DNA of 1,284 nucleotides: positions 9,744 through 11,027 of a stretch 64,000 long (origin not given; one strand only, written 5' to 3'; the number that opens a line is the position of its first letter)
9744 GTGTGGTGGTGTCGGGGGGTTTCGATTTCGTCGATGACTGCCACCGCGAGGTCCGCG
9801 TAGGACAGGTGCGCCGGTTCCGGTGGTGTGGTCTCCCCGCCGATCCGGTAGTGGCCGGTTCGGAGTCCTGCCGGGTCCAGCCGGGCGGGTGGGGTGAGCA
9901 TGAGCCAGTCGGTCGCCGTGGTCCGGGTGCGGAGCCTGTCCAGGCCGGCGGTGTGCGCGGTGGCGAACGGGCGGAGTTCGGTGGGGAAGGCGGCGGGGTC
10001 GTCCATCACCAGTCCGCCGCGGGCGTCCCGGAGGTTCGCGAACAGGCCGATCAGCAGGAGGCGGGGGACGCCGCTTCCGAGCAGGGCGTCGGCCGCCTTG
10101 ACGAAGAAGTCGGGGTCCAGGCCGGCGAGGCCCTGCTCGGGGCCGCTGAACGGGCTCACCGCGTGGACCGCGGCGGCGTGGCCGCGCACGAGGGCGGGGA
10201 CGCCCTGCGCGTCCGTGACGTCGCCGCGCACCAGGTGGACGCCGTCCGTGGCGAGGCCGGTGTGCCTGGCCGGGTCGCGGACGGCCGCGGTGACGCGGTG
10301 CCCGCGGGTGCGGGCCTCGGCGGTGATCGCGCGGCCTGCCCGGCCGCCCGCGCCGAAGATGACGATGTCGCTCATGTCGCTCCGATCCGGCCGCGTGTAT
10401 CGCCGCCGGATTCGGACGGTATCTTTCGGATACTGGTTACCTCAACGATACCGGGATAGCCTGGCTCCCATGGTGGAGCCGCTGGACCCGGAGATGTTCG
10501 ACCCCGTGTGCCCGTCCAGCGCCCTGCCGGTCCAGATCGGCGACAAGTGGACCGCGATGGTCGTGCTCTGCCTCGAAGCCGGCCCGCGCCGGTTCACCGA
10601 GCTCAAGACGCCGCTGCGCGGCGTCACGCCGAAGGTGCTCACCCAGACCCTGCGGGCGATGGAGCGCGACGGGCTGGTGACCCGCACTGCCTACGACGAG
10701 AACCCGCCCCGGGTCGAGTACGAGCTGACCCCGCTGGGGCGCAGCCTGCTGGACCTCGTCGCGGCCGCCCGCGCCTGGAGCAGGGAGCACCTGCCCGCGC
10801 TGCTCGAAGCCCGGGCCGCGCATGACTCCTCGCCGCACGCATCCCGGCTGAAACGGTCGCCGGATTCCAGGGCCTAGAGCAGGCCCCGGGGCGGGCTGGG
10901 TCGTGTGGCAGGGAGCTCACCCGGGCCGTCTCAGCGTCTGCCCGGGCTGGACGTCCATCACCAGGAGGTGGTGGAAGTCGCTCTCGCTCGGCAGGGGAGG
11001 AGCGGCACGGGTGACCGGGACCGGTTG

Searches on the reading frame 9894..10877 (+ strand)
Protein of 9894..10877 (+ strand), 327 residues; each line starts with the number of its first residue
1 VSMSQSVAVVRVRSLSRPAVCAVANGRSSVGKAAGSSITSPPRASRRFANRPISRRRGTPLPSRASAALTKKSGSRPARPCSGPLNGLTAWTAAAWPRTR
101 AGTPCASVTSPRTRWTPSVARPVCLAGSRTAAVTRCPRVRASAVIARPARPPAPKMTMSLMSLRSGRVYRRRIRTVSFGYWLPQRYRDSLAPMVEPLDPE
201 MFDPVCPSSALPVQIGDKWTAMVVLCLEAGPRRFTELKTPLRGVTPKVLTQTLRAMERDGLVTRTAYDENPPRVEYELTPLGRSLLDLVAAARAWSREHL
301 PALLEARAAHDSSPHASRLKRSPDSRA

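Call 88: search_protein_families(library=pfam, proteins=[window:9894-10877:+], max_evalue=0.00001)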
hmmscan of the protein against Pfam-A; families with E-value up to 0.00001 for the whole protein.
window:9894-10877:+ (327 aa): 1 family
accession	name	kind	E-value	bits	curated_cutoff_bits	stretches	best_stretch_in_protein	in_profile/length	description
PF01638.23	HxlR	-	1.3e-24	86.3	20.8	1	215-301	2-88/91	HxlR-like helix-turn-helix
